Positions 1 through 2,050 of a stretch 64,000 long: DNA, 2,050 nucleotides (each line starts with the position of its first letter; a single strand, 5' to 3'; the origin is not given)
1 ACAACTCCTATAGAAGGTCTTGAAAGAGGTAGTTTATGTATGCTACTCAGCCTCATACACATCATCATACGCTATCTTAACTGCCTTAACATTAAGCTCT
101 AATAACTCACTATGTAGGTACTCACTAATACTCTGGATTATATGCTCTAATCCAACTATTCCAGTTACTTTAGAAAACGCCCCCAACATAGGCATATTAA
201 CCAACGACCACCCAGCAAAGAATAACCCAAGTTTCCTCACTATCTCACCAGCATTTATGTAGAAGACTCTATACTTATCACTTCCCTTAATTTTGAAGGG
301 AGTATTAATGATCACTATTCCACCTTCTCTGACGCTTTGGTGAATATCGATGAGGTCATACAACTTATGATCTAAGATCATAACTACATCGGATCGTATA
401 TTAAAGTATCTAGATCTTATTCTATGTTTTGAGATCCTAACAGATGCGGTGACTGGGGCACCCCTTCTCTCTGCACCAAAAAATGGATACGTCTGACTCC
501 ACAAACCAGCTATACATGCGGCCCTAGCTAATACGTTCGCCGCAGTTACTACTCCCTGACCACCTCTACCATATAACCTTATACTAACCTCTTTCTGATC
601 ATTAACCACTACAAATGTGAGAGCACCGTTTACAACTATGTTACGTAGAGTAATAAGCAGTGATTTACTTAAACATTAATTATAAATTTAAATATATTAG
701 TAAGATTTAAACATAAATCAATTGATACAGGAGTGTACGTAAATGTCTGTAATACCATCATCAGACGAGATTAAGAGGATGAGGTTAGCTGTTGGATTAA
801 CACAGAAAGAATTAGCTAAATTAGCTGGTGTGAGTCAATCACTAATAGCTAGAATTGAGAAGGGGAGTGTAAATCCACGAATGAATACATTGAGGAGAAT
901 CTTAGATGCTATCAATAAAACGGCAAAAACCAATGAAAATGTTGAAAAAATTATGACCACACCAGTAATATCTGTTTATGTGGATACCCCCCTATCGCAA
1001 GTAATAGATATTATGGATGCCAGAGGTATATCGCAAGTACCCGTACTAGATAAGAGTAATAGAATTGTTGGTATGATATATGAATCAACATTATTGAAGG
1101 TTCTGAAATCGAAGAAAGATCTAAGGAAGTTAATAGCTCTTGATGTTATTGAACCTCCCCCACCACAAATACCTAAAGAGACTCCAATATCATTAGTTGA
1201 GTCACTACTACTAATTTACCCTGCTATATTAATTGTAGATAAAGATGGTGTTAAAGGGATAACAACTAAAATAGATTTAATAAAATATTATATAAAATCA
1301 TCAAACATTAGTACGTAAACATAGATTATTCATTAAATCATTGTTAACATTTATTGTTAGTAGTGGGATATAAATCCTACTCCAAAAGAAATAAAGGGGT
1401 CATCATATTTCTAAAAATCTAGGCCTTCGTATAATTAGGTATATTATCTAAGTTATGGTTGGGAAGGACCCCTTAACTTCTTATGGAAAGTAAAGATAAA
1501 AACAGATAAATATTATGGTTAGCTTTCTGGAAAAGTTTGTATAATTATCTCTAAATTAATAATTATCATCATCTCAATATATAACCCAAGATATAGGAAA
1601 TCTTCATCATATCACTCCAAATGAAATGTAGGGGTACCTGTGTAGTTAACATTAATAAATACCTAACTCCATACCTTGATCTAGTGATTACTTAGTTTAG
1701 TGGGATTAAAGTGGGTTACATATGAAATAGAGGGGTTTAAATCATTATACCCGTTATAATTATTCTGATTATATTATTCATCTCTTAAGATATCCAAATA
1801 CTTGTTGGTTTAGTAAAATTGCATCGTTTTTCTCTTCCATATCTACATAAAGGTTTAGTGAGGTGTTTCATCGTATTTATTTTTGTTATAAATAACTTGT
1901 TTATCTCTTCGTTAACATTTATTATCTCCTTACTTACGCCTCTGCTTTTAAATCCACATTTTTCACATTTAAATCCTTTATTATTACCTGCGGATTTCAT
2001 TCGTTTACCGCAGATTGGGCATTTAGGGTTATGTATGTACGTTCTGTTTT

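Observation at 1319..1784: Candidate replication origin: four 22-nt ORB-like boxes around an AT-rich spacer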

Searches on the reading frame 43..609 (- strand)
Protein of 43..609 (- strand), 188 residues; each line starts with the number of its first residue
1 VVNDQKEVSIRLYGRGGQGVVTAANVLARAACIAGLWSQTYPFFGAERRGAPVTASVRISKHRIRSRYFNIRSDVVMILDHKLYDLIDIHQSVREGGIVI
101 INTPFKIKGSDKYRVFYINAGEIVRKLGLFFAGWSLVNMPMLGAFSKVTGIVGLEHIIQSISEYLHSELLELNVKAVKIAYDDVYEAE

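Call 6: search_protein_families(library=pfam, proteins=[window:43-609:-])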
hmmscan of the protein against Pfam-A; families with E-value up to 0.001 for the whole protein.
window:43-609:- (188 aa): 1 family
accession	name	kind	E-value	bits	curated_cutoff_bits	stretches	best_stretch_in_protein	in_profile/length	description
PF01558.24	POR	-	2.2e-38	132.6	27.4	1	16-182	1-173/173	Pyruvate ferredoxin/flavodoxin oxidoreductase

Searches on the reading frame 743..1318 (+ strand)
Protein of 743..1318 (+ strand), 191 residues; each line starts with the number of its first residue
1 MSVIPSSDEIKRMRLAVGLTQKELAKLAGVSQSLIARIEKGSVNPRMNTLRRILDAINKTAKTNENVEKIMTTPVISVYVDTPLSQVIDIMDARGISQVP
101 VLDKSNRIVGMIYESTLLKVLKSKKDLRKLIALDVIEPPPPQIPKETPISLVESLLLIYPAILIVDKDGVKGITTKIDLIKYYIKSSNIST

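Call 6: search_protein_families(library=pfam, proteins=[window:743-1318:+])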
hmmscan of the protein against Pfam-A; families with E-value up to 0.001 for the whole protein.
window:743-1318:+ (191 aa): 6 families
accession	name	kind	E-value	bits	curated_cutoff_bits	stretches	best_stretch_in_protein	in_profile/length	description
PF00571.33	CBS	-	1.8e-19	70.2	24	1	67-122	1-56/57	CBS domain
PF01381.28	HTH_3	-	5.7e-15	55.5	23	1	10-60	1-51/55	Helix-turn-helix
PF13560.12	HTH_31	-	7.8e-12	45.8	27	1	9-56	5-53/64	Helix-turn-helix domain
PF12844.13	HTH_19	-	5e-06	26.8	30.2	1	10-55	4-49/64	Helix-turn-helix domain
PF13443.12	HTH_26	-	5.1e-05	23.9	22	1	10-58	2-51/63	Cro/C1-type HTH DNA-binding domain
PF15731.11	MqsA_antitoxin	-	0.00087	19.9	30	0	7-55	71-118/131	Antitoxin component of bacterial toxin-antitoxin system, MqsA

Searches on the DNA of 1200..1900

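Call 61: search_rna_families(source=window, start=1200, end=1900, threshold=evalue, max_evalue=1)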
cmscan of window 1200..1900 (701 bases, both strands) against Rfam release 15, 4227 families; matches with E-value up to 1: 2.
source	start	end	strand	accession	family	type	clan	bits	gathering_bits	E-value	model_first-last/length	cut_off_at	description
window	1386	1482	+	RF04337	Plastid-psbJ-1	Cis-reg;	CL00152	27.7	62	0.046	1-64/64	no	Plastid-psbJ-1 3UTR RNA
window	1386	1483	-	RF04340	Plastid-psbJ-4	Cis-reg;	CL00152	27.5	55.2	0.01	1-65/65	no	Plastid-psbJ-4 3UTR RNA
